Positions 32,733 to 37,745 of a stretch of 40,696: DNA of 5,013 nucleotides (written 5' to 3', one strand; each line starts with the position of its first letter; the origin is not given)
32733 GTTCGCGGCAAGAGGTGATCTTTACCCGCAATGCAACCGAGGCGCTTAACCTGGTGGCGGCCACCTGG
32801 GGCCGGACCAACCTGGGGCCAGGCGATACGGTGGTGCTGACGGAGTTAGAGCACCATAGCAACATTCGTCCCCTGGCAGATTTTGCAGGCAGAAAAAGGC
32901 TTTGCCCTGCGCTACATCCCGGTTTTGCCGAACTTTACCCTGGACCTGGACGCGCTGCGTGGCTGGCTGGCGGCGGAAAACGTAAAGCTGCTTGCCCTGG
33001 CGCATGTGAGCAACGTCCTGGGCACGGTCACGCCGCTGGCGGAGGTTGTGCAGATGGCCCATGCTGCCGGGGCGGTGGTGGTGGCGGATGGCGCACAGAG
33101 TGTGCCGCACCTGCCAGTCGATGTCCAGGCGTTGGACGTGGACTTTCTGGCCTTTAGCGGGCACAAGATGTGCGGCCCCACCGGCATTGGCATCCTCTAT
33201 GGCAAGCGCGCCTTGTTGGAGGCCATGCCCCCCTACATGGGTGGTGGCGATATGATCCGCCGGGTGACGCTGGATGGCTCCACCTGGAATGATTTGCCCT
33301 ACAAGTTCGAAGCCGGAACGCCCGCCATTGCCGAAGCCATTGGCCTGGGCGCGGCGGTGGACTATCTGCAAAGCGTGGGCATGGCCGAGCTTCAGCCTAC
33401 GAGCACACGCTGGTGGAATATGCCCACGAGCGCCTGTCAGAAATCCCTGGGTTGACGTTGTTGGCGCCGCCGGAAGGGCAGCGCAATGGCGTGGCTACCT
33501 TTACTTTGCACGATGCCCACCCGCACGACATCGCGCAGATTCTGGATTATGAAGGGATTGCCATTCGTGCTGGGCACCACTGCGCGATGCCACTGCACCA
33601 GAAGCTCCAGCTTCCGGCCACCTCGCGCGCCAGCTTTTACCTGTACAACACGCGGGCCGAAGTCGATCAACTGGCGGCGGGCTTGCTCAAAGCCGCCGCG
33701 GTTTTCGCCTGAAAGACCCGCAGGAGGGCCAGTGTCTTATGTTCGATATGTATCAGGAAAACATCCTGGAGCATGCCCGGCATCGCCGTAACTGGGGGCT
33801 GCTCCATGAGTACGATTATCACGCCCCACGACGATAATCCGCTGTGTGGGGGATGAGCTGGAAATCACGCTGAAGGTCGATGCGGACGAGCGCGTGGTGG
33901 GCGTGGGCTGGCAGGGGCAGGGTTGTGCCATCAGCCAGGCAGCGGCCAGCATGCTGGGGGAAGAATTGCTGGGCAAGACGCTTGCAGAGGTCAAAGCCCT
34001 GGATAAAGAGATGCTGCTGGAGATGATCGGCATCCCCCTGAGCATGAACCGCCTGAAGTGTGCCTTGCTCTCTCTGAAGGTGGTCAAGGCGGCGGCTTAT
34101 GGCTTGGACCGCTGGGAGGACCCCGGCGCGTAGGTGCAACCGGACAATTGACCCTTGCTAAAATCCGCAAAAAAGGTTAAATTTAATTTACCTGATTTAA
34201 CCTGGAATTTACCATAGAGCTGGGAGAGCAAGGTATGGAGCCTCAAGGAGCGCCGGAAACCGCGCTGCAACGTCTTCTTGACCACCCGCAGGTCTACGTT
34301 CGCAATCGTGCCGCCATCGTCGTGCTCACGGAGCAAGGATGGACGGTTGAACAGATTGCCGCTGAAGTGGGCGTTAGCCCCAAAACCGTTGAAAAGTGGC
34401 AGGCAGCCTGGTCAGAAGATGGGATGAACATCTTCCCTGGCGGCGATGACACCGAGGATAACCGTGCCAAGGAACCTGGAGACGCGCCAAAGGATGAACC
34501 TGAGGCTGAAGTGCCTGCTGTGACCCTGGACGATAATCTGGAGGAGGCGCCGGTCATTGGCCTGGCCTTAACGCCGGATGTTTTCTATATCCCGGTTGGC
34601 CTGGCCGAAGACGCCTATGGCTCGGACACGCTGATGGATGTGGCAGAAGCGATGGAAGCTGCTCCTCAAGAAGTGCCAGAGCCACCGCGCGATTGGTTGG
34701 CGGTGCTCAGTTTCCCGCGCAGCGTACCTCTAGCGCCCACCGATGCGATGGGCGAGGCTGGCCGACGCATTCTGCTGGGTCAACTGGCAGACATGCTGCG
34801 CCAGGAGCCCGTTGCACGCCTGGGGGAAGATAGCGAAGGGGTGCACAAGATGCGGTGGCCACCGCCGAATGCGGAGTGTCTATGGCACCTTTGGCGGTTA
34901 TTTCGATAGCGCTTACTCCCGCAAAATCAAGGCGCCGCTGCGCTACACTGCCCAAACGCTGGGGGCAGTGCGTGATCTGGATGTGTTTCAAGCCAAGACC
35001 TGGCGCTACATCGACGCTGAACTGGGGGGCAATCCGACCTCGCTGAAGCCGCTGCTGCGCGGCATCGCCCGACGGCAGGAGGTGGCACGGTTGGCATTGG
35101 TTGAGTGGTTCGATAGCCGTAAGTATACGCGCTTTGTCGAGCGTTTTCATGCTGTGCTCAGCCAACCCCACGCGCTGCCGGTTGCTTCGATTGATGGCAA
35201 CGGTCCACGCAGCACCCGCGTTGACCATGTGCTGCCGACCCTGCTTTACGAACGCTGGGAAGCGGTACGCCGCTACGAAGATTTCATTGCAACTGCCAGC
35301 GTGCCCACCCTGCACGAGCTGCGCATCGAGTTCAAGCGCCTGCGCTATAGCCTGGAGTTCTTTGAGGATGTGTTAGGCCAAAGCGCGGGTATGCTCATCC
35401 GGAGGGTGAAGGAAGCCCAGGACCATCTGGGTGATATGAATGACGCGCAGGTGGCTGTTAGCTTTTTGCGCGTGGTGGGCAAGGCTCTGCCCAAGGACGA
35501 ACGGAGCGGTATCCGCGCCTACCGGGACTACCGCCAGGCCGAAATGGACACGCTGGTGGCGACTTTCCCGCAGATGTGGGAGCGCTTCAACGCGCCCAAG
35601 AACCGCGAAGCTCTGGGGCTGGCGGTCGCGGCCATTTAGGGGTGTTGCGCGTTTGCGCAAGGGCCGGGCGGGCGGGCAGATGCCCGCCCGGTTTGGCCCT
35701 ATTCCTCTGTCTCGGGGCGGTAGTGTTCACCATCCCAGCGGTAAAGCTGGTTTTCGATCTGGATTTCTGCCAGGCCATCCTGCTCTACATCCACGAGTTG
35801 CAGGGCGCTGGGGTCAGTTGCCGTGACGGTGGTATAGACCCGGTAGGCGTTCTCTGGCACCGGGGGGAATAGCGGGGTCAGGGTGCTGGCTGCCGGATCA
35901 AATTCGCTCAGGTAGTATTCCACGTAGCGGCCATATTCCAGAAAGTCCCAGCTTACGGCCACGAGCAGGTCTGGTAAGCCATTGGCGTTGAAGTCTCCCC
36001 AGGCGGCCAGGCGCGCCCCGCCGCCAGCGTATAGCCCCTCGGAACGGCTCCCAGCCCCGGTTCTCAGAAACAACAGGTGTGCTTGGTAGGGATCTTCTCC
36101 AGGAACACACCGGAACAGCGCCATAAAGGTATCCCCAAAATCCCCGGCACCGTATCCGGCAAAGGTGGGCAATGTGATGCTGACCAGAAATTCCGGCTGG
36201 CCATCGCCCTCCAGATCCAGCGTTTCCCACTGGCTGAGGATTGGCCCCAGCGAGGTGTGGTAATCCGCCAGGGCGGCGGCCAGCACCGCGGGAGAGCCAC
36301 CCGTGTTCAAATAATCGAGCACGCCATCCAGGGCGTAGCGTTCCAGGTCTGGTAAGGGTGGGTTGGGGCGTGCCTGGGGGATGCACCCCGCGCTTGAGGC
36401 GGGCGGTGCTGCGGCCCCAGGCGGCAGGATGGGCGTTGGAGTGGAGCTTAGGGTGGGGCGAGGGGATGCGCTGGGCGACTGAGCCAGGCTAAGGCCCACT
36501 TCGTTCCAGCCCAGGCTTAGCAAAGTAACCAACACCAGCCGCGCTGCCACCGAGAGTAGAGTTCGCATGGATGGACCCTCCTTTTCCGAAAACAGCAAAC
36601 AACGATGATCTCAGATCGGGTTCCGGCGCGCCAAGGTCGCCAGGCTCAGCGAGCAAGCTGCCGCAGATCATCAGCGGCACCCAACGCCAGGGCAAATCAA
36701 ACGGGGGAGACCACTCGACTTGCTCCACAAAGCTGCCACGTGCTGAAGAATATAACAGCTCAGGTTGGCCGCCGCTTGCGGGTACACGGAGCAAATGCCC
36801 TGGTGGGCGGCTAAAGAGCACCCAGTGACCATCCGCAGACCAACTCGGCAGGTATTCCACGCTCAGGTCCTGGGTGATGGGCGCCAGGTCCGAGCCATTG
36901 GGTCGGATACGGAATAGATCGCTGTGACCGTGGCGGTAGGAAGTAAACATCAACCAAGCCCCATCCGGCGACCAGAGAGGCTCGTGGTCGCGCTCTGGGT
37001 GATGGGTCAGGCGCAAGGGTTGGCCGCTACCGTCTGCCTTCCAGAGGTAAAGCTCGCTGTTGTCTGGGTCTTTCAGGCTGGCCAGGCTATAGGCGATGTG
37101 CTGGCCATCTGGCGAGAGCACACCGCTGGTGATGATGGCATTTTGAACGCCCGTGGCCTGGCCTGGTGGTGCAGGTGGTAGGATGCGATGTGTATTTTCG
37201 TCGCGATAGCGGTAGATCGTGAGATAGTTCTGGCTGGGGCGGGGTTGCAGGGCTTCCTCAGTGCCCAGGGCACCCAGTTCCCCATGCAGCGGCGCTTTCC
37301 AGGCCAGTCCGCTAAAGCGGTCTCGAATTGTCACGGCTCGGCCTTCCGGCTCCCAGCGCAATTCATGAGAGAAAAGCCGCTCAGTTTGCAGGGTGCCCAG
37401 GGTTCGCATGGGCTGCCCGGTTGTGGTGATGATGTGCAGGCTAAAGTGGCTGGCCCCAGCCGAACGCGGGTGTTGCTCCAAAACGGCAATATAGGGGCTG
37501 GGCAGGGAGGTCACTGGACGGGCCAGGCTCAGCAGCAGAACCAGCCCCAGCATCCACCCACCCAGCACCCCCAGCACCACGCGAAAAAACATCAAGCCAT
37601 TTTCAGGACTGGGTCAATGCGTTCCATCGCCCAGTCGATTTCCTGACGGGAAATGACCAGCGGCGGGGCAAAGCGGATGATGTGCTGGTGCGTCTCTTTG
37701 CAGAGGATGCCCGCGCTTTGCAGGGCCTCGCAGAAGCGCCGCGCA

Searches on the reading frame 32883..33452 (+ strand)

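Call 91: search_protein_families(library=pfam, max_evalue=0.001, proteins=[window:32883-33452:+])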
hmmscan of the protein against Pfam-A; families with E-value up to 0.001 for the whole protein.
window:32883-33452:+ (190 aa): 2 families
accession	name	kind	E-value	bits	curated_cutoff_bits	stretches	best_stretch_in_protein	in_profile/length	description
PF00266.25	Aminotran_5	-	3.9e-65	220.7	21.5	1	3-174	110-280/371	Aminotransferase class-V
PF00155.27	Aminotran_1_2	-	2.5e-05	24.1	19.7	1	6-71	112-187/361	Aminotransferase class I and II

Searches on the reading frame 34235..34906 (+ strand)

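Call 91: search_protein_families(library=pfam, max_evalue=0.001, proteins=[window:34235-34906:+])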
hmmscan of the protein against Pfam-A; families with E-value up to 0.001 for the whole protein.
window:34235-34906:+ (224 aa): 6 families
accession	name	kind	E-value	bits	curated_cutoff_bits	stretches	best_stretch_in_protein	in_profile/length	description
PF13384.12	HTH_23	-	4.3e-12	45.9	24.6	1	22-63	4-45/50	Homeodomain-like domain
PF13551.12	HTH_29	-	1.5e-07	31.9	28.1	1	25-63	1-40/64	Winged helix-turn helix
PF13518.12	HTH_28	-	3.2e-06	27.5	25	1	25-62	2-39/52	Helix-turn-helix domain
PF06056.18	Terminase_5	-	4.3e-05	23.8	20.3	1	31-62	9-40/58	Putative ATPase subunit of terminase (gpP-like)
PF08281.18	Sigma70_r4_2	-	0.00015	21.8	25.7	1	25-55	16-46/54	Sigma-70, region 4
PF01527.26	HTH_Tnp_1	-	0.00073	20.2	24.1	0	25-69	12-56/75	Transposase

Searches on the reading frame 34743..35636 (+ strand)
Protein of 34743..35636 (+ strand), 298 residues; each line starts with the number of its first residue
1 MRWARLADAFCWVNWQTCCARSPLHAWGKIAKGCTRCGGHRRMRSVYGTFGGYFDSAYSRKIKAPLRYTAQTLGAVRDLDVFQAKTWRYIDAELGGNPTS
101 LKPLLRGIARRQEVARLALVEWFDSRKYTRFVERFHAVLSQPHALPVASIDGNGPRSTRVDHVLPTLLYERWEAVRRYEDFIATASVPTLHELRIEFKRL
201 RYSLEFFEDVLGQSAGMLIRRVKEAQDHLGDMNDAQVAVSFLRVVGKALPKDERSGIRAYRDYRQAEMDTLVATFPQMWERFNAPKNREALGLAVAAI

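Call 91: search_protein_families(library=pfam, max_evalue=0.001, proteins=[window:34743-35636:+])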
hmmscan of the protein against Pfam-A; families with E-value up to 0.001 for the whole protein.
window:34743-35636:+ (298 aa): 1 family
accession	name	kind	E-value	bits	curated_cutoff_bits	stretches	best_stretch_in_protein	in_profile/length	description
PF05235.19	CHAD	-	1.4e-43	149.9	25.6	1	40-243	33-228/228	CHAD domain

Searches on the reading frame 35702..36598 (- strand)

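Call 91: search_protein_families(library=pfam, max_evalue=0.001, proteins=[window:35702-36598:-])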
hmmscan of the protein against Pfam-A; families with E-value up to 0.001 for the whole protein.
window:35702-36598:- (299 aa): 2 families
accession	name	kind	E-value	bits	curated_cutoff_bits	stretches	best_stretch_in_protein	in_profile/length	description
PF13517.12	FG-GAP_3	-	2.4e-06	28.5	26.9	0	186-213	34-61/61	FG-GAP-like repeat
PF01839.29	FG-GAP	-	0.00017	21.9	22.1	0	199-217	6-24/37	FG-GAP repeat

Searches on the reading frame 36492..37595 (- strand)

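Call 91: search_protein_families(library=pfam, max_evalue=0.001, proteins=[window:36492-37595:-])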
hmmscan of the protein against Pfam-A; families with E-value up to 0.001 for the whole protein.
window:36492-37595:- (368 aa): 1 family
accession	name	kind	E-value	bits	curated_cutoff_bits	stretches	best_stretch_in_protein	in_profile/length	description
PF07676.18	PD40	-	5.1e-18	65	20.9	1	195-229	3-38/38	WD40-like Beta Propeller Repeat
